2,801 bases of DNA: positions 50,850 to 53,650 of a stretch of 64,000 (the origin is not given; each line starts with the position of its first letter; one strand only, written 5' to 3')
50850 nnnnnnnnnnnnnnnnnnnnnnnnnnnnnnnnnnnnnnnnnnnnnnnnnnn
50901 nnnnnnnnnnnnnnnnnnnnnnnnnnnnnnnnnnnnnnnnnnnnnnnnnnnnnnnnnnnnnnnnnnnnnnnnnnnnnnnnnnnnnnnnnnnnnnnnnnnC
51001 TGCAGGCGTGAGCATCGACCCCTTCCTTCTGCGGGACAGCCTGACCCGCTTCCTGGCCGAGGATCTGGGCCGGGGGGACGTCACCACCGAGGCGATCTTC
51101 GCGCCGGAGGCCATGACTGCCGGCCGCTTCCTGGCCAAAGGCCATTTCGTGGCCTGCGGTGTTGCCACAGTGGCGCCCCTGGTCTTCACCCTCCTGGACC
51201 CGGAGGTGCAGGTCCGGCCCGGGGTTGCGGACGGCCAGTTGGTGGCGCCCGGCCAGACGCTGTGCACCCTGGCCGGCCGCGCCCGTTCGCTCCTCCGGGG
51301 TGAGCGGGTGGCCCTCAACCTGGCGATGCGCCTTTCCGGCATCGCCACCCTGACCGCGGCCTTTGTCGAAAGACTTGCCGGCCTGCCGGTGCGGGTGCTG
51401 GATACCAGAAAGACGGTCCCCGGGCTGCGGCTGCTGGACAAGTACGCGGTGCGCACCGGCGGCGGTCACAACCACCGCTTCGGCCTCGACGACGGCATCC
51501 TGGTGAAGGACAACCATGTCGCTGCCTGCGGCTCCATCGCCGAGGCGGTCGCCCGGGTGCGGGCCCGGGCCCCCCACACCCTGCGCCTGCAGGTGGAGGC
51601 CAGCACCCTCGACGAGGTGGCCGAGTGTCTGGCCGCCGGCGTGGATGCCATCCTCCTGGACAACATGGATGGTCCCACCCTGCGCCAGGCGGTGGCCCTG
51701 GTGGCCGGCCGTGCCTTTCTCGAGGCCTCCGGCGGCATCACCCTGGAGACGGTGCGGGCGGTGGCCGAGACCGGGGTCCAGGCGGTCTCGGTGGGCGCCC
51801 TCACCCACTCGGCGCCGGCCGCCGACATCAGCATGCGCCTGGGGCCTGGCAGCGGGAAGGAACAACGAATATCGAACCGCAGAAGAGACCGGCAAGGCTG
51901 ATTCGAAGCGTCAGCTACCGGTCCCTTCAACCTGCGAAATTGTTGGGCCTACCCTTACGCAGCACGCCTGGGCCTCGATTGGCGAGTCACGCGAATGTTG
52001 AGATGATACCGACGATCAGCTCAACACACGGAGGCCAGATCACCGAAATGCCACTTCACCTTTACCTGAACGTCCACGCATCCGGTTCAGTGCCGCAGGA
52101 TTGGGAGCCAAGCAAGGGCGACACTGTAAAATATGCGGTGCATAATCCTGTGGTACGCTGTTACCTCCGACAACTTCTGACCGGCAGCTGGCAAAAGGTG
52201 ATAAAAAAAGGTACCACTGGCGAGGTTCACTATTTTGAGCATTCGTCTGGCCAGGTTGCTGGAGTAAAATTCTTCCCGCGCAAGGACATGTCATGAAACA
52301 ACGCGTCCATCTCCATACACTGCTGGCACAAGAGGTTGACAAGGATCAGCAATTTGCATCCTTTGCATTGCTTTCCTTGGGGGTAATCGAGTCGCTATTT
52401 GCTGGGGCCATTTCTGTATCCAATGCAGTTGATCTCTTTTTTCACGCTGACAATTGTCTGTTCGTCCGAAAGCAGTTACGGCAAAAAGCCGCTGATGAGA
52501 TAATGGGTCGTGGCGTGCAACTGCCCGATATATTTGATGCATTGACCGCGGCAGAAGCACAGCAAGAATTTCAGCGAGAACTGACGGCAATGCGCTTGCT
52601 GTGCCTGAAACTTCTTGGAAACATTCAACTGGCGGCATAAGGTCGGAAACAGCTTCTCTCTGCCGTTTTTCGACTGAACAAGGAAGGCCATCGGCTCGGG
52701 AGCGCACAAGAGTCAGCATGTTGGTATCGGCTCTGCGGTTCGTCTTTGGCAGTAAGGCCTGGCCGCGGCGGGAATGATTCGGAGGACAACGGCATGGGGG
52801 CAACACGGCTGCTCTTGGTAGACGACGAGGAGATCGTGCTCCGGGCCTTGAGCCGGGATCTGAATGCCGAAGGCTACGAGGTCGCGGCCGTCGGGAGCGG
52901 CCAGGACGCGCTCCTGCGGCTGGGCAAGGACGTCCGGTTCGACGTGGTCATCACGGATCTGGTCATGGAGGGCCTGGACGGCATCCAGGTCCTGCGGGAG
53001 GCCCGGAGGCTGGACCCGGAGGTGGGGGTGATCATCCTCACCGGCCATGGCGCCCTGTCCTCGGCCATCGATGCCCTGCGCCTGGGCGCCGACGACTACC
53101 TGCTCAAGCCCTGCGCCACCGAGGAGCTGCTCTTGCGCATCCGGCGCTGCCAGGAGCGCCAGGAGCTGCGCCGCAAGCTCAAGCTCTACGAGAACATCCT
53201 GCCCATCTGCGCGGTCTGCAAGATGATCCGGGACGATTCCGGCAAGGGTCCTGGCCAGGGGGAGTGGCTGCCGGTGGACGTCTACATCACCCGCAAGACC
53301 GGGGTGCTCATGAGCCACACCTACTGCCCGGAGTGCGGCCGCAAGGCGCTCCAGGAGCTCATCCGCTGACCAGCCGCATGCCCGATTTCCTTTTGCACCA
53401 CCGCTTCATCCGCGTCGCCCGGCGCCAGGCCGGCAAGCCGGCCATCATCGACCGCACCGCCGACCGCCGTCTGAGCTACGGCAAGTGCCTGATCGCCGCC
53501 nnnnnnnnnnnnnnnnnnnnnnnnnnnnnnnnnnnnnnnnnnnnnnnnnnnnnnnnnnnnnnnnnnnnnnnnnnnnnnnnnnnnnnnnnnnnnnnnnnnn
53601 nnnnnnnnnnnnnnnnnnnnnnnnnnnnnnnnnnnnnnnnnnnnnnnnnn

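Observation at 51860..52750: ~0.85-kb low-GC islet after nadC carrying two translationally coupled small ORFs of unknown function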

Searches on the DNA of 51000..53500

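Call 55: search_rna_families(source=window, start=51000, end=53500, threshold=evalue, max_evalue=1)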
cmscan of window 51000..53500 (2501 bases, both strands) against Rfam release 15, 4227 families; matches with E-value up to 1: 2.
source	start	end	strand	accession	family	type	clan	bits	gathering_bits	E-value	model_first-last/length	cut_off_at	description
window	51748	51809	+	RF03196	mir-6790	Gene; miRNA;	-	22.3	78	0.25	1-63/63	no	mir-6790 microRNA precursor family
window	53269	53369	+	RF00518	speF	Cis-reg; leader;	-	17.2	37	0.18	1-153/153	no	speF leader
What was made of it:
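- Tried and rejected: Rfam search of the islet (call 55); only chance hits.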

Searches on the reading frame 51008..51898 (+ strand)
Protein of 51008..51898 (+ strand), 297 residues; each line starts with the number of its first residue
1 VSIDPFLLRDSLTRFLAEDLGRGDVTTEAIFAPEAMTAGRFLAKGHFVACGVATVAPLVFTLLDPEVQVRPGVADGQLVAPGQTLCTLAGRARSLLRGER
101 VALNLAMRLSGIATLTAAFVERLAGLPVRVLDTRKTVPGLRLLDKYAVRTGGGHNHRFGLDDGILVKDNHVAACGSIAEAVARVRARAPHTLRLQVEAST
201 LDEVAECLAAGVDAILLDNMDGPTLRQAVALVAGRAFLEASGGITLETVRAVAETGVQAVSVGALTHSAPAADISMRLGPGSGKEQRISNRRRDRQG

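Call 7: search_protein_families(library=pfam, proteins=[window:51008-51898:+], max_evalue=1)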
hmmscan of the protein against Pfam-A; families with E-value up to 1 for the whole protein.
window:51008-51898:+ (297 aa): 5 families
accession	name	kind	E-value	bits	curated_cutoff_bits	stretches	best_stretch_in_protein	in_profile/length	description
PF01729.25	QRPTase_C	-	6.5e-60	202.1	23.1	1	112-277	1-169/169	Quinolinate phosphoribosyl transferase, C-terminal domain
PF02749.22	QRPTase_N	-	2.3e-17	63.4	27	1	24-110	1-82/82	Quinolinate phosphoribosyl transferase, N-terminal domain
PF02581.23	TMP-TENI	-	0.034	14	27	1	240-262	154-176/180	Thiamine monophosphate synthase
PF00834.25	Ribul_P_3_epim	-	0.16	11.8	21.1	0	235-263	166-194/198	Ribulose-phosphate 3 epimerase family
PF03537.19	Glyco_hydro_114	-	0.31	10.7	27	1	200-224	95-119/231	Glycoside-hydrolase family GH114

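Call 8: search_protein_families(library=ncbifam, proteins=[window:51008-51898:+], max_evalue=1)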
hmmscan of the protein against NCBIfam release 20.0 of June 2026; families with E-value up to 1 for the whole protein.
window:51008-51898:+ (297 aa): 7 families
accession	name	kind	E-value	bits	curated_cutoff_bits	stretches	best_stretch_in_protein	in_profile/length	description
TIGR00078.1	nadC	equivalog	4.1e-93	311.5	198.4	1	12-277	2-268/269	carboxylating nicotinate-nucleotide diphosphorylase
TIGR01334.1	modD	hypoth_equivalog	2.3e-27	96.2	178.85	1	10-275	6-274/277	ModD protein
NF006415.0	PRK08662.1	equivalog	2.1e-05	23.4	243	2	240-278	266-303/381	nicotinate phosphoribosyltransferase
TIGR01163.1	rpe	equivalog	0.011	15.1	212.6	1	225-270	156-201/211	ribulose-phosphate 3-epimerase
NF005119.0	PRK06552.1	subfamily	0.12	11.9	238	1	200-265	118-186/213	bifunctional 2-keto-4-hydroxyglutarate aldolase/2-keto-3-deoxy-6-phosphogluconate aldolase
TIGR00693.1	thiE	equivalog_domain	0.13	11.5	145.1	1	238-263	156-181/197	thiamine phosphate synthase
NF000736.0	PRK00043.2-3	equivalog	0.16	11.3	227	1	240-269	162-191/207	thiamine phosphate synthase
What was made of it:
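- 51008..51901 (+): nadC (quinolinate phosphoribosyltransferase). The native part runs to about 51856. TIGR00078 E 4e-93, covering residues 12-277 of 297 (call 8).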

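Call 36: find_related_loci(query=window:51008-51838:+, collection=genome_contigs, flank=4000)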
Query window:51008-51838:+ (277 aa) in genome_contigs; peptide patterns used: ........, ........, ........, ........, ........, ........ (x = any residue, [..] = any of these).
600 stretches matched a pattern (row limit reached: there are more); 314 encode a relative of the query (tblastn E <= 1e-3); the best 80 are kept; 80 distinct loci.
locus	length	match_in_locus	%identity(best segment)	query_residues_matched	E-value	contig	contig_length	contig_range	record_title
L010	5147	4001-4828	62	2-276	2e-109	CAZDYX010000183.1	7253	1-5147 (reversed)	MAG TPA_asm: uncultured Desulfobulbia bacterium isolate binchicken_co266_215 genome assembly, contig: NODE_21854_length_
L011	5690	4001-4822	61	3-276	7e-106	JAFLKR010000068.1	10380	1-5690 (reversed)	MAG: Desulfobulbaceae bacterium isolate LaCa_MAG_10 c_000000009003, whole genome shotgun sequence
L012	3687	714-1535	59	3-276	1e-106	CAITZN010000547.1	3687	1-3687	uncultured bacterium isolate LJ_bin-4625 genome assembly, contig: bin-4625:547/734, whole genome shotgun sequence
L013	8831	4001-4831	60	1-276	1e-101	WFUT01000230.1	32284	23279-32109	MAG: Desulfobulbaceae bacterium isolate S140_14 k151_87097, whole genome shotgun sequence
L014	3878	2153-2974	54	3-276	6e-98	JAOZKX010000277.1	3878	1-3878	MAG: Desulfocapsa sp. isolate GMC10.concoct.196_sub NODE_40717_length_3878_cov_6.368297, whole genome shotgun sequence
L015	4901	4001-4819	56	9-277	2e-95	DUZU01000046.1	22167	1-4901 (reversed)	MAG TPA_asm: Deltaproteobacteria bacterium isolate MAG_22204_dsfv_001 Ga0224496_10000735, whole genome shotgun sequence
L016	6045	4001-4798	56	11-276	6e-94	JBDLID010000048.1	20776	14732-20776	MAG: Thermodesulfobacteriota bacterium isolate MAG013 MAG013_48, whole genome shotgun sequence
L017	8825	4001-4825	55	1-277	5e-93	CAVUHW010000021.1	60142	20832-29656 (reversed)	MAG: Nitrospirota bacterium isolate MFD02199.bin.2.126 genome assembly, contig: contig_47086, whole genome shotgun seque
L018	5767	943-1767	57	6-277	7e-93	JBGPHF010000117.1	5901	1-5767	MAG: Nitrospirota bacterium isolate OBJ_0618_7090110_365 k141_1770746_length_5901_cov_25.2878, whole genome shotgun sequ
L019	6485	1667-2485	55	3-277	2e-92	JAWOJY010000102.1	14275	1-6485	MAG: Nitrospirota bacterium isolate bin_109_1 c_000022940767, whole genome shotgun sequence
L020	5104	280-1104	55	1-277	4e-92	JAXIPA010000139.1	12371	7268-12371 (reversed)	MAG: Nitrospirota bacterium isolate Fractures_MAG_07 c_000000180323, whole genome shotgun sequence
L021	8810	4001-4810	56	7-277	2e-90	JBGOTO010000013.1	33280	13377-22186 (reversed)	MAG: Nitrospirota bacterium isolate OBJ_0618_7090110_160 k141_1494784_length_33280_cov_16.0016, whole genome shotgun seq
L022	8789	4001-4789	56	14-277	1e-89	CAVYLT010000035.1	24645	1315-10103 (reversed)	MAG: Nitrospirota bacterium isolate MFD01299.bin.2.211 genome assembly, contig: contig_141599, whole genome shotgun sequ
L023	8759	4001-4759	57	24-277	8e-90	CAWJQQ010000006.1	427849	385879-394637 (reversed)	MAG: Nitrospirota bacterium isolate MFD03044.bin.1.139 genome assembly, contig: contig_36598, whole genome shotgun seque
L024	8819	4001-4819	54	3-277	5e-90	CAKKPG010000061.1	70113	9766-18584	Nitrospiria bacterium isolate Hainich-H41-bin024-1 genome assembly, contig: H41-bin024_1_Hain_H41_01um_R1_370_length_701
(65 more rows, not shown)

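Call 88: find_related_loci(query=window:51008-51838:+, collection=metagenome_contigs, flank=3000)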
Query window:51008-51838:+ (277 aa) in metagenome_contigs; peptide patterns used: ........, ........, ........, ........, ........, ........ (x = any residue, [..] = any of these).
600 stretches matched a pattern (row limit reached: there are more); 317 encode a relative of the query (tblastn E <= 1e-3); the best 80 are kept; 80 distinct loci.
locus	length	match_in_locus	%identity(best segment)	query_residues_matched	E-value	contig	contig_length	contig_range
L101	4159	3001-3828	61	2-276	1e-106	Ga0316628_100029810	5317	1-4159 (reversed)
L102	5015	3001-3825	57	2-276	7e-99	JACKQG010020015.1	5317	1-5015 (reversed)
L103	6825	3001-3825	57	2-277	3e-96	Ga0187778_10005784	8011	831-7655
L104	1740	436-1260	56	1-277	2e-100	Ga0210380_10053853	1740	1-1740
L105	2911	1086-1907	56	2-277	1e-95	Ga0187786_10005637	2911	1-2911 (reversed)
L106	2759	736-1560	55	1-277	2e-95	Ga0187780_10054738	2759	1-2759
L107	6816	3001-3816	56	3-277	3e-92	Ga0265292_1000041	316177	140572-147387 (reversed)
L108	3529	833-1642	56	6-277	6e-92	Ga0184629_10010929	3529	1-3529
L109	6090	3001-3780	56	16-276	9e-91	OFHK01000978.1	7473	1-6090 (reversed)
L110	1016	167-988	54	7-277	7e-99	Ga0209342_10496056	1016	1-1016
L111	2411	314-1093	57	16-276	3e-93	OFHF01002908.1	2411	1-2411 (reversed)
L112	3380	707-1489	57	16-277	2e-90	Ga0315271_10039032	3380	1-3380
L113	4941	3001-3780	55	16-277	9e-89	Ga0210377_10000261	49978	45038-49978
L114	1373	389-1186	53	7-277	9e-95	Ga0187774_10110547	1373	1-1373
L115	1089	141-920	54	16-277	2e-95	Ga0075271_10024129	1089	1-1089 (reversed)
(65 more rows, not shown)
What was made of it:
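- The nearest nadC is 61-62% identical (calls 36, 88), so the insertion boundaries rest on composition alone.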
